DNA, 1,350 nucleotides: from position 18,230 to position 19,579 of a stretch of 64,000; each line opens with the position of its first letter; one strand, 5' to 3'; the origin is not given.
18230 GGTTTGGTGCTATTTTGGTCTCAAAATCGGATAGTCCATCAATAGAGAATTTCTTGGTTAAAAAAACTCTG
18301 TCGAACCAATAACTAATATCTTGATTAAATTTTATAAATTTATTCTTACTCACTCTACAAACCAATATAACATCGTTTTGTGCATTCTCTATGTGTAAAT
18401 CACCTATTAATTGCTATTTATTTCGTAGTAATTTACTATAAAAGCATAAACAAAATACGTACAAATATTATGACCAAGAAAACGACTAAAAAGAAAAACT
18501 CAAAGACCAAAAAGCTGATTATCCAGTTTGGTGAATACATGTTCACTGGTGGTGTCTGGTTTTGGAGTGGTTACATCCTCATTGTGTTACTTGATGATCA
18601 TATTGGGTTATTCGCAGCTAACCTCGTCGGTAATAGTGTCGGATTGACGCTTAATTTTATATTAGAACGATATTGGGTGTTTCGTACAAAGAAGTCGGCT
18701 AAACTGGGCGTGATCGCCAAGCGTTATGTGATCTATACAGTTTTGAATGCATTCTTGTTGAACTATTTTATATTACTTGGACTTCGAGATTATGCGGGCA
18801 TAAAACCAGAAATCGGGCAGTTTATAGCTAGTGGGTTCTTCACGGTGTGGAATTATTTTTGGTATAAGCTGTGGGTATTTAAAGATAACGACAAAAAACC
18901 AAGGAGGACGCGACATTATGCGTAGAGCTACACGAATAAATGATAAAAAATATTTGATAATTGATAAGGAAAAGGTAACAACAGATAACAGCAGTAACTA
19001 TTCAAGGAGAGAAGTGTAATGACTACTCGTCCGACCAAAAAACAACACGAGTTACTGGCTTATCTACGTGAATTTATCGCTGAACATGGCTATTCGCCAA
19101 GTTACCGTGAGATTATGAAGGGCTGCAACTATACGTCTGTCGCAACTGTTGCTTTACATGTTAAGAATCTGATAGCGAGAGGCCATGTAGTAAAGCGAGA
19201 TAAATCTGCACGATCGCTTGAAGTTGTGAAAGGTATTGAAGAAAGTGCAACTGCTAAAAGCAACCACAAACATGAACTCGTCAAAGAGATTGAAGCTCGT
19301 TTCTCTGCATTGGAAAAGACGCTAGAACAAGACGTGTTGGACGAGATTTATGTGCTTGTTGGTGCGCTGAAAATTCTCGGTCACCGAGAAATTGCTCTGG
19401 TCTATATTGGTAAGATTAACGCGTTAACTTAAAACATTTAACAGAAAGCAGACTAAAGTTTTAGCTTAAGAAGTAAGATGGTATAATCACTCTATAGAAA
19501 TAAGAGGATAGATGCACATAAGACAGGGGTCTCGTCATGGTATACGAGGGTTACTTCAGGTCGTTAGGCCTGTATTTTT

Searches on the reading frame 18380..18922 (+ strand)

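Call 4: search_protein_families(library=pfam, proteins=[window:18380-18922:+], max_evalue=0.01)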
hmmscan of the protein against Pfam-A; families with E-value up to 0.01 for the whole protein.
window:18380-18922:+ (181 aa): 1 family
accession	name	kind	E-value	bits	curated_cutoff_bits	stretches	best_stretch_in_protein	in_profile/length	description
PF04138.20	GtrA_DPMS_TM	-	4.6e-15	56.3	26.1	1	53-167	2-117/117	GtrA/DPMS, transmembrane domain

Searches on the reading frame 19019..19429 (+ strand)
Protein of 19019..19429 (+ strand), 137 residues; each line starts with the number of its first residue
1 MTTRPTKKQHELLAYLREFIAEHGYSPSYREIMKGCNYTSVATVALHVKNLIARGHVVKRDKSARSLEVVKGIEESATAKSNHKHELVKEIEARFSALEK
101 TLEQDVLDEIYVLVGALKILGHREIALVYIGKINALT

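Call 4: search_protein_families(library=pfam, proteins=[window:19019-19429:+], max_evalue=0.01)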
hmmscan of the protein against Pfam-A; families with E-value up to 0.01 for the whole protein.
window:19019-19429:+ (137 aa): 1 family
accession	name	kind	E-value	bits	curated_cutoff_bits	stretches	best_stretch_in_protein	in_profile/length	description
PF01726.22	LexA_DNA_bind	-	3.1e-12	46.5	23.7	1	6-65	5-64/65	LexA DNA binding domain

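Call 57: search_protein_families(library=ncbifam, proteins=[window:19019-19429:+], max_evalue=0.001)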
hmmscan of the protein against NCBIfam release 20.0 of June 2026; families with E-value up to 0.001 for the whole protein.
window:19019-19429:+ (137 aa): 1 family
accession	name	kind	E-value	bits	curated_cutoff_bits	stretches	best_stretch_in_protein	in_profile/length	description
TIGR00498.1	lexA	equivalog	2.5e-13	50.1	110.95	1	6-93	5-88/203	transcriptional repressor LexA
